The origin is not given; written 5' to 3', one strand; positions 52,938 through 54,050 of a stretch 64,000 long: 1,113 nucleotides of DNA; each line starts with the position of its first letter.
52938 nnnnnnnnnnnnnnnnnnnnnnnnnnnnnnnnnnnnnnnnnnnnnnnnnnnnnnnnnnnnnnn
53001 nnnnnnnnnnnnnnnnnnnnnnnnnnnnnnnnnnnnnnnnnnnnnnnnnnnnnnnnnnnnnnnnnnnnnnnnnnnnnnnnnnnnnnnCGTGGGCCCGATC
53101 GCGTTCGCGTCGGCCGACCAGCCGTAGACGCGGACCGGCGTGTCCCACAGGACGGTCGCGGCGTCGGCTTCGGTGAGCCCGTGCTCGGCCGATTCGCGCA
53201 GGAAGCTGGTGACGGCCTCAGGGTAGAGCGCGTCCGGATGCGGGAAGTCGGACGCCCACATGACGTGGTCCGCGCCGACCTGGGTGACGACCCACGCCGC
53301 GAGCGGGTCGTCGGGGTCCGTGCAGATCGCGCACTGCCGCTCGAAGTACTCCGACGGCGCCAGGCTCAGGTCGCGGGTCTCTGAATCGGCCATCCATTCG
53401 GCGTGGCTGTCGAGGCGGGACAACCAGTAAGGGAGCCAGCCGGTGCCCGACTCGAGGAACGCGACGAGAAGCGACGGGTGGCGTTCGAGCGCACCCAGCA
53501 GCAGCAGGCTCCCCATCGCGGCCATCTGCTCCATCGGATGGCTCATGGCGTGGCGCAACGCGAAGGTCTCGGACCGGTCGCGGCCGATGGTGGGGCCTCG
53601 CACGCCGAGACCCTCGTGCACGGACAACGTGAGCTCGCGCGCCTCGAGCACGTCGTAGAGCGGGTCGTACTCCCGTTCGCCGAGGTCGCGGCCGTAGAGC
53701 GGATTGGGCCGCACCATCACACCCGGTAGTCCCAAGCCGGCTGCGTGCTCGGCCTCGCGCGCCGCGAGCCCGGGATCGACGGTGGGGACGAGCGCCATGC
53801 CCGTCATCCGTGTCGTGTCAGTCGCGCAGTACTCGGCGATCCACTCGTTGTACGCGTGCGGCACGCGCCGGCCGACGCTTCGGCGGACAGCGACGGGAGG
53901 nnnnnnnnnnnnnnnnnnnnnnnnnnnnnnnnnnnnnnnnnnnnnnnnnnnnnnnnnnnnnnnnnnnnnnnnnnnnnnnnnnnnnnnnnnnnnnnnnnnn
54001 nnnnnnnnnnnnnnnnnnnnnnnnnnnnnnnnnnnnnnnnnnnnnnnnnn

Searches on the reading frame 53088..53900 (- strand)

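Call 43: search_protein_families(library=pfam, proteins=[window:53088-53900:-], max_evalue=0.001)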
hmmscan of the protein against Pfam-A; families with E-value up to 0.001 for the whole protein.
window:53088-53900:- (271 aa): 1 family
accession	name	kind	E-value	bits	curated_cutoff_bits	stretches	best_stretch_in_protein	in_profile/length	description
PF04909.20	Amidohydro_2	-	2.2e-25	90.4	26.4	1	11-260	59-288/289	Amidohydrolase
